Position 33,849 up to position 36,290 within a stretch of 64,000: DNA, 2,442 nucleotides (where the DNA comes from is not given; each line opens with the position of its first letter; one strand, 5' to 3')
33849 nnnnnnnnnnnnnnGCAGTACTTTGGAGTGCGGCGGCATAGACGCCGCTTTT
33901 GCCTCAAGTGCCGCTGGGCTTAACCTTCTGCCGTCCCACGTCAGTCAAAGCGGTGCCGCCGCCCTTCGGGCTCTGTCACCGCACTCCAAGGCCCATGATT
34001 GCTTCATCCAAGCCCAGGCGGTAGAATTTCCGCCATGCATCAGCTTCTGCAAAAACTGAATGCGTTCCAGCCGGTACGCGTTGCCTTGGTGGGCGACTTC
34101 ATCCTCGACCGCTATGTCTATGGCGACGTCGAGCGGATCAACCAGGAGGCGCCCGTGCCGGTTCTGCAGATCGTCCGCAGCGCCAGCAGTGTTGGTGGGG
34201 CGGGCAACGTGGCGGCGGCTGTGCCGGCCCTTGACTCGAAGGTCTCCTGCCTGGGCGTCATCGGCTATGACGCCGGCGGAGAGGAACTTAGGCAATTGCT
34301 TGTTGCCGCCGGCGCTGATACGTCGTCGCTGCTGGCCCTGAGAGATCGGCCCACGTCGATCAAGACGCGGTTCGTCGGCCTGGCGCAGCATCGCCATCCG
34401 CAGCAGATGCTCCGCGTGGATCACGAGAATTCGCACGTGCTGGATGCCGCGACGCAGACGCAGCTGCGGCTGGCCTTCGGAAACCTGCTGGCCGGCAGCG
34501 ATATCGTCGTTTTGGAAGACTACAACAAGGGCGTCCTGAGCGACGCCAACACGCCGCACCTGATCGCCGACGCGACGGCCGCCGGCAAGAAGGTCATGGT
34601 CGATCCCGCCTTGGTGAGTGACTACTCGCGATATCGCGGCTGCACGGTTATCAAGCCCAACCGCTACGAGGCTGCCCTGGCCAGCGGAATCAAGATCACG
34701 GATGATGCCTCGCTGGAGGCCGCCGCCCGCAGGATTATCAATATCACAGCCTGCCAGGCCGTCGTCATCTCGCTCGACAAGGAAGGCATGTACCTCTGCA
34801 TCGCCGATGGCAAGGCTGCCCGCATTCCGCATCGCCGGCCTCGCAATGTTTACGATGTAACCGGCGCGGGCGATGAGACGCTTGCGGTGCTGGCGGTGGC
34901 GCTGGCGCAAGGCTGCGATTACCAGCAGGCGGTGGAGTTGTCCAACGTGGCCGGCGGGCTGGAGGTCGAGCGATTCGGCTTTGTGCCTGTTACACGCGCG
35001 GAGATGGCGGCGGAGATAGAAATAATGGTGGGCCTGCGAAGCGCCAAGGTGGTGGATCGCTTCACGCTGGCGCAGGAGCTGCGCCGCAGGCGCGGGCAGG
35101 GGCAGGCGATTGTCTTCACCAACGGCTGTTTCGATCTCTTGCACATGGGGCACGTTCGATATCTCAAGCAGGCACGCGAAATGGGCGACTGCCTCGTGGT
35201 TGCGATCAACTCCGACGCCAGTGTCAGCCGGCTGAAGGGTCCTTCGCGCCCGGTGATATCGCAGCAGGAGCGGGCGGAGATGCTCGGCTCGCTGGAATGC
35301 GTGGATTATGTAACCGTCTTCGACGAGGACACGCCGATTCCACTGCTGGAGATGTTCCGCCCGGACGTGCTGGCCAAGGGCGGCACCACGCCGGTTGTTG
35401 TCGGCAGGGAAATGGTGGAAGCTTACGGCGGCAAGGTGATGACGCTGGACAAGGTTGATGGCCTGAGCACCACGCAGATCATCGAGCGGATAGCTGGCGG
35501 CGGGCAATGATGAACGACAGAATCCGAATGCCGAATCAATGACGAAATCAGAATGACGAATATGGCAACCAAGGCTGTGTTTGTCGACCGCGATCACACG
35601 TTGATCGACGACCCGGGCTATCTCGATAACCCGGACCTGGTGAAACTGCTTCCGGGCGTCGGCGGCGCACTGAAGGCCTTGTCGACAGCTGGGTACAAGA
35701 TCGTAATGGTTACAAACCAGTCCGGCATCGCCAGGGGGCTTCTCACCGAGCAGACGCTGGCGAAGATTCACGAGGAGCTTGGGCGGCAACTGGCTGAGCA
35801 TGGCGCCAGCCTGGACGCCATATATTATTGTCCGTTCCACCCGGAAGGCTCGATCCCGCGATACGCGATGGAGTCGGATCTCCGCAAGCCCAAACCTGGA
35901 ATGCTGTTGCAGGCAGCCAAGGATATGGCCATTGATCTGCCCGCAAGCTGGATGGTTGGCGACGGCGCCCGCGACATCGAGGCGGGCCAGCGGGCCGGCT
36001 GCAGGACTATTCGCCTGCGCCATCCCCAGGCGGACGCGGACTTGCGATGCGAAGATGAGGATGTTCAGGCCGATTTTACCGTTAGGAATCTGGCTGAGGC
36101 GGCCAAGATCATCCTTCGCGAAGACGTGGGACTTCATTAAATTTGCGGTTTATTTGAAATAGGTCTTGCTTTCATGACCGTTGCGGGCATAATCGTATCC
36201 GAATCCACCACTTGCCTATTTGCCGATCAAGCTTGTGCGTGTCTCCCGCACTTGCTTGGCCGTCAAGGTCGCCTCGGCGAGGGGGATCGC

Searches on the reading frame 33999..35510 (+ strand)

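Call 8: search_protein_families(library=pfam, proteins=[window:33999-35510:+])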
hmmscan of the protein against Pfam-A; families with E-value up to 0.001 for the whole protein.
window:33999-35510:+ (503 aa): 3 families
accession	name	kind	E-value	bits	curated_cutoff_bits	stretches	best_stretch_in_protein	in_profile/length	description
PF00294.29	PfkB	-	3.9e-35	122.1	25.8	1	28-327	4-294/302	pfkB family carbohydrate kinase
PF01467.32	CTP_transf_like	-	7.6e-20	71.9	21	1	373-496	1-132/133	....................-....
PF08543.17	Phos_pyr_kin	-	7.2e-08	32.5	27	1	198-314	101-223/246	Phosphomethylpyrimidine kinase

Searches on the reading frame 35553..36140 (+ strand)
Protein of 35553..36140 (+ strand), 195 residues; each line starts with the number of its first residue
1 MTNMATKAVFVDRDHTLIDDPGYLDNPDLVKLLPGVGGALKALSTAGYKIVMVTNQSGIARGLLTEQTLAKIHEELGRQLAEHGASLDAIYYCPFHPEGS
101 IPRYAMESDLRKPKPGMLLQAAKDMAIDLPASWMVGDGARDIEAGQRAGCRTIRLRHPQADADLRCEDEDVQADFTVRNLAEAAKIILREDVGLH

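Call 8: search_protein_families(library=pfam, proteins=[window:35553-36140:+])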
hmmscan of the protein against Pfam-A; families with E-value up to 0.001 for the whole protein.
window:35553-36140:+ (195 aa): 5 families
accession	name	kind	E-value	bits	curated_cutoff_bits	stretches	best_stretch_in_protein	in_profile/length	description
PF13242.12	Hydrolase_like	-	1.2e-12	48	22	1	111-183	3-75/75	HAD-hyrolase-like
PF00702.32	Hydrolase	-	2.3e-11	44.9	26.4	1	22-149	89-191/191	haloacid dehalogenase-like hydrolase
PF13419.12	HAD_2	-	1.9e-10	41.6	23.8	1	111-153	134-176/178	Haloacid dehalogenase-like hydrolase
PF08645.17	PNK3P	-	3.7e-08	33.7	22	1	11-142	5-130/161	Polynucleotide kinase 3 phosphatase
PF07364.17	DUF1485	-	0.00081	19.2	22.8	0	36-92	46-101/290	Metallopeptidase family M81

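Call 18: find_homologous_proteins(query=window:35553-36140:+)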
Query window:35553-36140:+ (195 aa): 3948 proteins with E <= 0.001 among 4191 candidates; the best 120 are listed.
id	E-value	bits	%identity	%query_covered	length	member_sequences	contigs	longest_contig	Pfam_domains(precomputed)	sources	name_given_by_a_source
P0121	4.8e-117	406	94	100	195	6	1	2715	PF13419.13,PF00702.33,PF08645.18,PF13242.13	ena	-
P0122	1.0e-89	317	77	95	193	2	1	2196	PF13419.13,PF00702.33,PF08645.18,PF13242.13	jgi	-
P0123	1.9e-88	313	76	96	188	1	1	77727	PF13419.13,PF00702.33,PF08645.18,PF13242.13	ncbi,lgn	ncbi:MAG: D-glycero-alpha-D-manno-heptose-1,7-bisphosphate 7-phosphatase [Phycisphaerae bacterium]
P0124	2.8e-86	306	73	94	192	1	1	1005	PF13419.13,PF00702.33,PF08645.18,PF13242.13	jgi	-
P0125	8.5e-86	305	74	95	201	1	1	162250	PF13419.13,PF00702.33,PF08645.18,PF13242.13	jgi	jgi:D-glycero-D-manno-heptose 1,7-bisphosphate phosphatase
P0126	1.8e-83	297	73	96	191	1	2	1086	PF13419.13,PF00702.33,PF08645.18,PF13242.13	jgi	-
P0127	1.4e-82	294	73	95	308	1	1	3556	PF13419.13,PF00702.33,PF08645.18,PF13242.13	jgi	-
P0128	7.5e-82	292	71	96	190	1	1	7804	PF13419.13,PF00702.33,PF08645.18,PF13242.13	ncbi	-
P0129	1.3e-81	291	71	97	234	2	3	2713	PF13419.13,PF00702.33,PF08645.18,PF13242.13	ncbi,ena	-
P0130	1.5e-81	291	72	96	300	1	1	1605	PF13419.13,PF00702.33,PF08645.18,PF13242.13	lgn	-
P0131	3.6e-81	289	71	97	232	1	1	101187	PF13419.13,PF00702.33,PF08645.18,PF13242.13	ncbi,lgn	-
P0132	4.1e-81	289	71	96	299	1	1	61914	PF13419.13,PF00702.33,PF08645.18,PF13242.13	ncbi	-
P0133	5.3e-81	289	72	95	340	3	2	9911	PF13419.13,PF00702.33,PF08645.18,PF13242.13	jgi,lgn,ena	-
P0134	3.0e-80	286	70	96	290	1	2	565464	PF13419.13,PF00702.33,PF08645.18,PF13242.13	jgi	jgi:D-glycero-D-manno-heptose 1,7-bisphosphate phosphatase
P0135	3.0e-80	286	69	96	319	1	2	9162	PF13419.13,PF00702.33,PF08645.18,PF13242.13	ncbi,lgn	-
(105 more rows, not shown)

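Call 20: find_encoding_contigs(protein=P0121, flank=3000, max_places=3)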
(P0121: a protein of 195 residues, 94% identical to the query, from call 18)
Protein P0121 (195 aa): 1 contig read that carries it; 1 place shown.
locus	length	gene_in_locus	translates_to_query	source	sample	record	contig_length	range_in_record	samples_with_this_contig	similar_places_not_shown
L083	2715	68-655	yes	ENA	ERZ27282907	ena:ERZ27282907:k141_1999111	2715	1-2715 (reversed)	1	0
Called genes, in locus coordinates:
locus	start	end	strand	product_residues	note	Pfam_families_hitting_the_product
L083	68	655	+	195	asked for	PF08645:PNK3P, PF00702:Hydrolase, PF13419:HAD_2 (weak), PF13242:Hydrolase_like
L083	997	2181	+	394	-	PF13243:SQHop_cyclase_C (weak)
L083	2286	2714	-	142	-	?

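Call 21: find_encoding_contigs(protein=P0122, flank=3000, max_places=3)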
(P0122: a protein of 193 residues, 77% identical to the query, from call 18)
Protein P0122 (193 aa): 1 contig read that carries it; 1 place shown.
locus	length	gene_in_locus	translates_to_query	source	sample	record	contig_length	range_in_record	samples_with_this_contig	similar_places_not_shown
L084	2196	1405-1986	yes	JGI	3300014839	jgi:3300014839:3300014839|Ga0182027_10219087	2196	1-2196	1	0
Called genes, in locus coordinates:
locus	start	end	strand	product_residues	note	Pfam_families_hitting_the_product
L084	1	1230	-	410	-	?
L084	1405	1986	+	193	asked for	PF00702:Hydrolase, PF08645:PNK3P (weak), PF13419:HAD_2 (weak), PF13242:Hydrolase_like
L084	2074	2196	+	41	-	?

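Call 22: find_encoding_contigs(protein=P0123, flank=4000, max_places=3)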
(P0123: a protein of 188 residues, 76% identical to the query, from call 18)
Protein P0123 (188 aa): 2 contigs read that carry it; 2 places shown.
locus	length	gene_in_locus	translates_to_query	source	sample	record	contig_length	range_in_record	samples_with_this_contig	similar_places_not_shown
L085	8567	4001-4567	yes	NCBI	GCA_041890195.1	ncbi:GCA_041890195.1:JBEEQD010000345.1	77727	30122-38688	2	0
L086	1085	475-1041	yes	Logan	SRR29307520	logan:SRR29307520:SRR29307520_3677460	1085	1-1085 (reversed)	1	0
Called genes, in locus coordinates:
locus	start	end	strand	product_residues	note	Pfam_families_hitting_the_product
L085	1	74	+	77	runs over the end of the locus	PF01809:YidD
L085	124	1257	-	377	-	PF13439:Glyco_transf_4, PF20706:GT4-conflict (weak), PF00534:Glycos_transf_1, PF13692:Glyco_trans_1_4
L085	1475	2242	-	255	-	PF18306:LDcluster4, PF03641:Lysine_decarbox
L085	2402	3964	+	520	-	PF00294:PfkB, PF01467:CTP_transf_like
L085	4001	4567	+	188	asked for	PF00702:Hydrolase, PF08645:PNK3P (weak), PF13419:HAD_2, PF13242:Hydrolase_like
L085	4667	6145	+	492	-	PF00512:HisKA, PF02518:HATPase_c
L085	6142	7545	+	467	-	PF00072:Response_reg, PF00158:Sigma54_activat, PF14532:Sigma54_activ_2, PF25601:AAA_lid_14, PF02954:HTH_8, PF13556:HTH_30 (weak)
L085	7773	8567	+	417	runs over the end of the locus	PF13243:SQHop_cyclase_C (faint)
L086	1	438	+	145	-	?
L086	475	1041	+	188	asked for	PF00702:Hydrolase, PF08645:PNK3P (weak), PF13419:HAD_2, PF13242:Hydrolase_like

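Call 23: find_encoding_contigs(protein=P0125, flank=4000, max_places=3)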
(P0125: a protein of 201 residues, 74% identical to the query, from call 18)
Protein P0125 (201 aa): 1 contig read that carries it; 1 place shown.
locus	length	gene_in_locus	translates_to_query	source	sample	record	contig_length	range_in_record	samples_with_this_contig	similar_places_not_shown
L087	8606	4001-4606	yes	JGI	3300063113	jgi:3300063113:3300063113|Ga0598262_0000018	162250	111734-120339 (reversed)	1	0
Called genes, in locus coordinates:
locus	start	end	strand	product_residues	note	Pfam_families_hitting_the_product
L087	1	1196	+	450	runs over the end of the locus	PF09861:Lar_N, PF21113:LarA_C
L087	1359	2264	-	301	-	PF02129:Peptidase_S15 (faint), PF00561:Abhydrolase_1 (weak), PF12146:Hydrolase_4, PF12697:Abhydrolase_6 (weak), PF20408:Abhydrolase_11 (faint), PF00326:Peptidase_S9 (faint)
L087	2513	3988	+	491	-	PF00294:PfkB, PF08543:Phos_pyr_kin (weak), PF01467:CTP_transf_like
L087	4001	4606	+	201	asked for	PF00702:Hydrolase, PF08645:PNK3P, PF13419:HAD_2, PF13242:Hydrolase_like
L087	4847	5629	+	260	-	PF01182:Glucosamine_iso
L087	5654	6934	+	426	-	PF13562:NTP_transf_4, PF00132:Hexapep (faint)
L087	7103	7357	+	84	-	PF00550:PP-binding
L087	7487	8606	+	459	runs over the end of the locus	PF00682:HMGL-like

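Call 31: list_cluster_members(proteins=[P0121, P0001, P0002])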
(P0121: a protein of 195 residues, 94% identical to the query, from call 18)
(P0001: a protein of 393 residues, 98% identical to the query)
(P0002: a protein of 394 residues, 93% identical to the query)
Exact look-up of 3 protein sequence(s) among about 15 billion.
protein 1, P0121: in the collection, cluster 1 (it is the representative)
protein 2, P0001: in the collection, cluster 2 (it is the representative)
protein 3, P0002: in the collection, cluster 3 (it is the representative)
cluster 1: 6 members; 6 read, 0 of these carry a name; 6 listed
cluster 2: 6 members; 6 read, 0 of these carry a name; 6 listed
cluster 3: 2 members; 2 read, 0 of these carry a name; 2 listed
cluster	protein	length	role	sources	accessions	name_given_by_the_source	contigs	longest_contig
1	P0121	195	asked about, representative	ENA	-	-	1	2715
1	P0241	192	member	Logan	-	-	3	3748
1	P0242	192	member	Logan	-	-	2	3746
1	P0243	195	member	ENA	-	-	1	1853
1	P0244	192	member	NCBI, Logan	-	-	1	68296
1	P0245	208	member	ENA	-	-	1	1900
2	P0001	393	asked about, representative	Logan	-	-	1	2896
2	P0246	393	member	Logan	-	-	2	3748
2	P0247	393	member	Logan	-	-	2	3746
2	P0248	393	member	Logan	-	-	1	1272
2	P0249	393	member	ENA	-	-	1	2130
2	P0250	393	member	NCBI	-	-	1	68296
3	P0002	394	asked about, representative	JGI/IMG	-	-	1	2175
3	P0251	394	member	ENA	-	-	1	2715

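Call 32: find_encoding_contigs(protein=P0241, flank=2000, max_places=4)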
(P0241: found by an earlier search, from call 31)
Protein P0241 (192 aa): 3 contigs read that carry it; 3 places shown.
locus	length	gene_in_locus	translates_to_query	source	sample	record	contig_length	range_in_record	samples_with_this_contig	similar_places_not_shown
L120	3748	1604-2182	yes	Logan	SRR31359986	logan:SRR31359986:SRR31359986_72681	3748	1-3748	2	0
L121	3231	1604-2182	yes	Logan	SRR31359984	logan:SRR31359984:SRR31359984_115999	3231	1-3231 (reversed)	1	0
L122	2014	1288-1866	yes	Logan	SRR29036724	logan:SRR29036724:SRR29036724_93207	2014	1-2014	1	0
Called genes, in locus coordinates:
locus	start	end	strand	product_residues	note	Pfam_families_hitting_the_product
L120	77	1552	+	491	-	PF00294:PfkB, PF08543:Phos_pyr_kin, PF01467:CTP_transf_like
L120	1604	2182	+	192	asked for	PF00702:Hydrolase, PF08645:PNK3P, PF13419:HAD_2 (weak), PF13242:Hydrolase_like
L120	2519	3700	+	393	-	PF13243:SQHop_cyclase_C (weak)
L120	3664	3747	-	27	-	?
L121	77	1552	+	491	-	PF00294:PfkB, PF08543:Phos_pyr_kin, PF01467:CTP_transf_like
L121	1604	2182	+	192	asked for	PF00702:Hydrolase, PF08645:PNK3P, PF13419:HAD_2 (weak), PF13242:Hydrolase_like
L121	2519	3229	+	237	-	?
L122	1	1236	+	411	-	?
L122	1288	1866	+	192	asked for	PF00702:Hydrolase, PF08645:PNK3P, PF13419:HAD_2 (weak), PF13242:Hydrolase_like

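Call 33: find_encoding_contigs(protein=P0243, flank=2000, max_places=4)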
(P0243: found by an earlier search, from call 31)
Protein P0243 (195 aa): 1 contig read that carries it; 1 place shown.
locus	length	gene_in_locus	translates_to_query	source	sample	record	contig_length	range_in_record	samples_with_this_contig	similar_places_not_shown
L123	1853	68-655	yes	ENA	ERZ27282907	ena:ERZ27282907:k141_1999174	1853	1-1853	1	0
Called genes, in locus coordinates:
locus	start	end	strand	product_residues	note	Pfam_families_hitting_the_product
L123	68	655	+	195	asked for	PF08645:PNK3P, PF00702:Hydrolase, PF13419:HAD_2 (weak), PF13242:Hydrolase_like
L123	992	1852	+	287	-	?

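Call 34: find_encoding_contigs(protein=P0245, flank=2000, max_places=4)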
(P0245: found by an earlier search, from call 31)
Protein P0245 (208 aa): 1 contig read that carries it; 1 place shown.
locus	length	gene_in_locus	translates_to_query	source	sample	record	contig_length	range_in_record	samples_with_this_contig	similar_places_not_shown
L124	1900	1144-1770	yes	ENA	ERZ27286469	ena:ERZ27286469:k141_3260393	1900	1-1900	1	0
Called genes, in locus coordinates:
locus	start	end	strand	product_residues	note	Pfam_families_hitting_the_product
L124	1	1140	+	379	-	?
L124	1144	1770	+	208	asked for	PF08645:PNK3P, PF00702:Hydrolase, PF13419:HAD_2 (weak), PF13242:Hydrolase_like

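Call 43: find_encoding_contigs(protein=P0128, flank=3000, max_places=3)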
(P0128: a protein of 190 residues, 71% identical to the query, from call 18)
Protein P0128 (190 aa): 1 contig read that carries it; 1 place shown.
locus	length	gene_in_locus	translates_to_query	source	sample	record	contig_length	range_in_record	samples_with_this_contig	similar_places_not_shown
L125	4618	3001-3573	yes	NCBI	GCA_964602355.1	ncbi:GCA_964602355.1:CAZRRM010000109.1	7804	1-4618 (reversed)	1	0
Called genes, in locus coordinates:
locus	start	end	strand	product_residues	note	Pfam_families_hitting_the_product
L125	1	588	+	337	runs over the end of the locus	PF01073:3Beta_HSD, PF01370:Epimerase, PF02719:Polysacc_synt_2, PF05368:NmrA, PF07993:NAD_binding_4, PF13460:NAD_binding_10, PF16363:GDP_Man_Dehyd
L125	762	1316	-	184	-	-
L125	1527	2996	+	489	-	PF00294:PfkB, PF08543:Phos_pyr_kin, PF01467:CTP_transf_like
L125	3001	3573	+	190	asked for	PF00702:Hydrolase, PF08645:PNK3P (weak), PF13419:HAD_2, PF13242:Hydrolase_like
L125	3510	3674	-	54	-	-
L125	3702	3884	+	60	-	PF02518:HATPase_c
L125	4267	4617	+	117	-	?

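Call 58: find_encoding_contigs(protein=P0124, flank=2000, max_places=3)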
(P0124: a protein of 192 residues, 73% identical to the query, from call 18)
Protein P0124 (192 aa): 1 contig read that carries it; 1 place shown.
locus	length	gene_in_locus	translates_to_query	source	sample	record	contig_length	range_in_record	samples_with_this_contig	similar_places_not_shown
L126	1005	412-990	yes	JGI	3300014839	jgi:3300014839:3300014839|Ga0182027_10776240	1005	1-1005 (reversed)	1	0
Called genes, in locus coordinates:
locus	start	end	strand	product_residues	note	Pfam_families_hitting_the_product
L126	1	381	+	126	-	?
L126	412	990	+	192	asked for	PF00702:Hydrolase, PF08645:PNK3P, PF13419:HAD_2, PF13242:Hydrolase_like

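Call 59: find_encoding_contigs(protein=P0126, flank=2000, max_places=3)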
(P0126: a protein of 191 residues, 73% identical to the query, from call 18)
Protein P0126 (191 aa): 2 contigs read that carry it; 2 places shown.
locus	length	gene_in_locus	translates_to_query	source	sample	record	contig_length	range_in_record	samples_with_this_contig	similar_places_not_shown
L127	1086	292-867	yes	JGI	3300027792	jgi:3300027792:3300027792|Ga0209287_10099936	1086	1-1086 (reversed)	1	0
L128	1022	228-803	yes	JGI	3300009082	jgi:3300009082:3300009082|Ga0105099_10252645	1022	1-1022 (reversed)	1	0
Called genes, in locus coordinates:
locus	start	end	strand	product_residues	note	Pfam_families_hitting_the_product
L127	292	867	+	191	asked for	PF08645:PNK3P, PF00702:Hydrolase, PF13419:HAD_2 (weak), PF13242:Hydrolase_like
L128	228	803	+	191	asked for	PF08645:PNK3P, PF00702:Hydrolase, PF13419:HAD_2 (weak), PF13242:Hydrolase_like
